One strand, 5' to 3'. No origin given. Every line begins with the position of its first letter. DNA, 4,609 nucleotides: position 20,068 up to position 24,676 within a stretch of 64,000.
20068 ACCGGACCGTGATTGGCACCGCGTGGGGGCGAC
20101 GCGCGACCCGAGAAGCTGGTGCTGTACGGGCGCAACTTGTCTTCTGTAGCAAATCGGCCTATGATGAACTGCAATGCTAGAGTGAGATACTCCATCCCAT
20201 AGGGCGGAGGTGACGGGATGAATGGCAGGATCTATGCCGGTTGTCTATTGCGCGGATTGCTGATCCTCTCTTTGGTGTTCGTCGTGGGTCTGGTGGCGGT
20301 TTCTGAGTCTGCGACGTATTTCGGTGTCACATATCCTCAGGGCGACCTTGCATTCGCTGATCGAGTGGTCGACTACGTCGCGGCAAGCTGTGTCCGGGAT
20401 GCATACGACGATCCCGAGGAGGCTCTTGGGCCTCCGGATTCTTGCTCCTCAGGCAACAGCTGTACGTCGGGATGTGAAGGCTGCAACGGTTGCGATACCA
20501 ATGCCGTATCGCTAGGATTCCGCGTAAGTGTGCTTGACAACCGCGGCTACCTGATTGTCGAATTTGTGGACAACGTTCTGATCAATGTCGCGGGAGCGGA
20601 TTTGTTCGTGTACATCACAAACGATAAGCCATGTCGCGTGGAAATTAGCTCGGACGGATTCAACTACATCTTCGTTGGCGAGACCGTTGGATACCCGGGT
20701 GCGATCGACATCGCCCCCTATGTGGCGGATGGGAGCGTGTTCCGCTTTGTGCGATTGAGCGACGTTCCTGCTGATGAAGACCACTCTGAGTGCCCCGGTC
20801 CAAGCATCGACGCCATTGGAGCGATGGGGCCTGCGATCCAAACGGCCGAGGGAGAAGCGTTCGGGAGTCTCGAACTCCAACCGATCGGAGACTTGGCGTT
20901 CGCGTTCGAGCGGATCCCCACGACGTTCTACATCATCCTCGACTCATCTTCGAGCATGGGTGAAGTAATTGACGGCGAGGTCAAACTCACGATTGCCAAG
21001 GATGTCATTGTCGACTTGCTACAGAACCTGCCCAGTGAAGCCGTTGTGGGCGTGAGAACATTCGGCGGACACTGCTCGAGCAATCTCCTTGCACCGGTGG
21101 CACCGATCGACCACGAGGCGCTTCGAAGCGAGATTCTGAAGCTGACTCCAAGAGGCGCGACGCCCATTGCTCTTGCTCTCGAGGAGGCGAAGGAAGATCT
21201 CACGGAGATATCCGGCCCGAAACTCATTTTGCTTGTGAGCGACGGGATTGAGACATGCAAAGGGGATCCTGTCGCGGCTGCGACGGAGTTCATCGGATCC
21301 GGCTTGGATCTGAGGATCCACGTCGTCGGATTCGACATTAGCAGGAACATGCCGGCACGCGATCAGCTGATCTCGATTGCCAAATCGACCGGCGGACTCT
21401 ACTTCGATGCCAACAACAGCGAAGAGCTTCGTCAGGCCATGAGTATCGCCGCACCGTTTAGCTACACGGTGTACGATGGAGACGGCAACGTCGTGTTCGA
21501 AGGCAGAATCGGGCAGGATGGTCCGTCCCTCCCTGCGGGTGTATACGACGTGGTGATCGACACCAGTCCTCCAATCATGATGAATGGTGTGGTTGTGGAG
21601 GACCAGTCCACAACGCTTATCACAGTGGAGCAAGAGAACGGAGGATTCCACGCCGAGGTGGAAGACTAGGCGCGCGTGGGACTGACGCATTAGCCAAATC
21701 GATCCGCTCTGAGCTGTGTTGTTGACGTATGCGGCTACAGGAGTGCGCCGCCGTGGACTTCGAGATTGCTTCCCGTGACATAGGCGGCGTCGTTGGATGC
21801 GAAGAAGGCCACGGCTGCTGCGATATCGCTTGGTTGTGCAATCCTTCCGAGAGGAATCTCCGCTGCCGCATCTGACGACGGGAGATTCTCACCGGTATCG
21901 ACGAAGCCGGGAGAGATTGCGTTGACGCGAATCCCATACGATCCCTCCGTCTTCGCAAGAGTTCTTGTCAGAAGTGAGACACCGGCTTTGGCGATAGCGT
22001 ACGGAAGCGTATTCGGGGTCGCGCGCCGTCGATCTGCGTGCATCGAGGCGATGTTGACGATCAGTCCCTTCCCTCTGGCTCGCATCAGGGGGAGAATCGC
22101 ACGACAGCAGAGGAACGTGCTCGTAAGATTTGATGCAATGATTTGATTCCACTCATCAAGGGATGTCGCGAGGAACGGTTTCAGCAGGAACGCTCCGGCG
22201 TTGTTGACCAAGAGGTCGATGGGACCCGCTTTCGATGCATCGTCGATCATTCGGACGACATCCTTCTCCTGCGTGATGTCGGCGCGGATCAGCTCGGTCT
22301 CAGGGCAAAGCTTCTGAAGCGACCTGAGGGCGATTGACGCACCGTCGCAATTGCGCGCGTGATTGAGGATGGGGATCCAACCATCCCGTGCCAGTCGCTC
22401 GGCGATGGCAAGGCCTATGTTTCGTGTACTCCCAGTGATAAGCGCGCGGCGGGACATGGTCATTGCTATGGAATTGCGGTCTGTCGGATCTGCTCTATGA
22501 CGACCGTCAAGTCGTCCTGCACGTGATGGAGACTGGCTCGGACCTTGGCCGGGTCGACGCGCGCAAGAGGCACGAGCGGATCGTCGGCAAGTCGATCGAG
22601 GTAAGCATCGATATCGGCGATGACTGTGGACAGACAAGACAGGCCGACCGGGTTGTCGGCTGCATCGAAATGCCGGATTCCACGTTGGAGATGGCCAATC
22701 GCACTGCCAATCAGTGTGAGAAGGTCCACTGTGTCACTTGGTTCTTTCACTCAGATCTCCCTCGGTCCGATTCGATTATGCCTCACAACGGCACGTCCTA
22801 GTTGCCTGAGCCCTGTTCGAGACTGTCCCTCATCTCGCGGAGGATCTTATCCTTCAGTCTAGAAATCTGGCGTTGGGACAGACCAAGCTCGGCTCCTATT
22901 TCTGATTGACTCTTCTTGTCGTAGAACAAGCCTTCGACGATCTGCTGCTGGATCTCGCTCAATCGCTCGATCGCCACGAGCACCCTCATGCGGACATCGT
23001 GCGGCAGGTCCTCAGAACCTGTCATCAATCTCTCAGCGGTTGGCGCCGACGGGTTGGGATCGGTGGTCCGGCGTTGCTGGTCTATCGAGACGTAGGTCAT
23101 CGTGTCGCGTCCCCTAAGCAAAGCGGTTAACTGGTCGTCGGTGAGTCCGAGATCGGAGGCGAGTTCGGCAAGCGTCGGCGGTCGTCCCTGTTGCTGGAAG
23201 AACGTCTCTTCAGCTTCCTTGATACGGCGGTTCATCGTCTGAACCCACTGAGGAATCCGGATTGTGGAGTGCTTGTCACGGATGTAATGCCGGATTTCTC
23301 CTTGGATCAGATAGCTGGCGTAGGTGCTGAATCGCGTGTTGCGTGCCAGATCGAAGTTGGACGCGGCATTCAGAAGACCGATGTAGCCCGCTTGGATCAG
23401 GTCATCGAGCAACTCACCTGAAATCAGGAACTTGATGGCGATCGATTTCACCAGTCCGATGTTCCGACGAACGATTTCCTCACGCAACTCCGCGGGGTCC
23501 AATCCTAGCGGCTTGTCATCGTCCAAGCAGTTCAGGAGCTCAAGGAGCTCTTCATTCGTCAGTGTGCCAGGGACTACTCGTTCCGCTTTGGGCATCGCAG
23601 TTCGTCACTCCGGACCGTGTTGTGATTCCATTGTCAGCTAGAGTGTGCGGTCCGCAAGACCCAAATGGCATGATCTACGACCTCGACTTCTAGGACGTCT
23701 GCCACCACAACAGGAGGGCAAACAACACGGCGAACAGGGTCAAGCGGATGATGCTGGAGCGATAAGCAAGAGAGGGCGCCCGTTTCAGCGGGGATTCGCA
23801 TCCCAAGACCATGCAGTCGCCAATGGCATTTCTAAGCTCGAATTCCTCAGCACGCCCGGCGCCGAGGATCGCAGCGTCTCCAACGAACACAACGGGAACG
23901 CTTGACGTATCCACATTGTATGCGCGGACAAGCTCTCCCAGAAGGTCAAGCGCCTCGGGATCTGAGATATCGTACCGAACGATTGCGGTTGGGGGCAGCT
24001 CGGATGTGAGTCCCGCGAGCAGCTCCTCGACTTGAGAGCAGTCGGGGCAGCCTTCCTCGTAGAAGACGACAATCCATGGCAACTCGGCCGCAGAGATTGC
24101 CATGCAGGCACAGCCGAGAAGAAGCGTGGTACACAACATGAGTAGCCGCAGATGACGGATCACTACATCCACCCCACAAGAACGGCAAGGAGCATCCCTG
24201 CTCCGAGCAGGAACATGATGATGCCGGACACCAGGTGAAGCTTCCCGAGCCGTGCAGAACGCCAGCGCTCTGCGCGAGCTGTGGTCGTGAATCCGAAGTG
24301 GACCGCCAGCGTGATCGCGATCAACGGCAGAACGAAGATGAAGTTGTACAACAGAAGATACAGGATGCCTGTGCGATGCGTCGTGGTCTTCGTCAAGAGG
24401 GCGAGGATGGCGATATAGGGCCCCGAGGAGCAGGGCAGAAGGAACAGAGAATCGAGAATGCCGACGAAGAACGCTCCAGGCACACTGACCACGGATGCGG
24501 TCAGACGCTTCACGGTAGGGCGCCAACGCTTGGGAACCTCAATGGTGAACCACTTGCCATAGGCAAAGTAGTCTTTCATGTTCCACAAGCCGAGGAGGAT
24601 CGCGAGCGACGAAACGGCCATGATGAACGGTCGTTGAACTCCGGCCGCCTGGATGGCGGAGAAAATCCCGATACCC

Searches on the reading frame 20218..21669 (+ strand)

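Call 34: search_protein_families(library=pfam, proteins=[window:20218-21669:+], max_evalue=0.001)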
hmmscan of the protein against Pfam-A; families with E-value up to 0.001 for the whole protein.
window:20218-21669:+ (483 aa): 3 families
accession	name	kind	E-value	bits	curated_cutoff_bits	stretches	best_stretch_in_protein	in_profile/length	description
PF13519.12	VWA_2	-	6.9e-11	43.2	27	1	238-343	2-106/107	von Willebrand factor type A domain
PF00092.34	VWA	-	1.5e-08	35.5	23.8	1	238-406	3-170/174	von Willebrand factor type A domain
PF13768.12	VWA_3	-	0.0007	20.1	27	0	239-395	5-153/155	von Willebrand factor type A domain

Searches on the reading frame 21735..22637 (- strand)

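Call 34: search_protein_families(library=pfam, proteins=[window:21735-22637:-], max_evalue=0.001)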
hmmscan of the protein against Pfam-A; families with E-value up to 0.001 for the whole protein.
window:21735-22637:- (300 aa): 5 families
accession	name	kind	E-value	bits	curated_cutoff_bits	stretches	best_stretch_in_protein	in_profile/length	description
PF13561.12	adh_short_C2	-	2.5e-52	178.2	27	1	71-297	5-234/236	Enoyl-(Acyl carrier protein) reductase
PF00106.31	adh_short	-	3.6e-44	151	26.6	1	65-249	3-185/195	short chain dehydrogenase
PF08659.16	KR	-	3e-09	37.5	22.6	1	66-173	4-115/180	KR domain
PF01370.27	Epimerase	-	0.00058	19.8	20.9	0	65-232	1-161/240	NAD dependent epimerase/dehydratase family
PF08643.16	DUF1776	-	0.00064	19.6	25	1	153-262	106-215/294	Fungal family of unknown function (DUF1776)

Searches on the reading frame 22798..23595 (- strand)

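Call 34: search_protein_families(library=pfam, proteins=[window:22798-23595:-], max_evalue=0.001)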
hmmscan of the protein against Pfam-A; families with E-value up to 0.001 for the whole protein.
window:22798-23595:- (265 aa): 4 families
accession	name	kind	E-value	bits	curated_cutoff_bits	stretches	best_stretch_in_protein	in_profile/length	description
PF04542.20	Sigma70_r2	-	5.5e-17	61.8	24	1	41-109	1-69/71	Sigma-70 region 2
PF04545.22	Sigma70_r4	-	1.3e-11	44.3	24.1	1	208-256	1-49/50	Sigma-70, region 4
PF04539.22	Sigma70_r3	-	3.7e-07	30.6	25.3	1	123-176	4-55/78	Sigma-70 region 3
PF08281.18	Sigma70_r4_2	-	4.2e-05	23.5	25.7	1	203-244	2-43/54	Sigma-70, region 4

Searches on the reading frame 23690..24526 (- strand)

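Call 34: search_protein_families(library=pfam, proteins=[window:23690-24526:-], max_evalue=0.001)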
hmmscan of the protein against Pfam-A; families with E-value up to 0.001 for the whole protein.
window:23690-24526:- (278 aa): 1 family
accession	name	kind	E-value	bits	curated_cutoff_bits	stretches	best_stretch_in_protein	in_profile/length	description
PF00462.30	Glutaredoxin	-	8.8e-05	23.1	22.9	1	152-217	1-57/60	Glutaredoxin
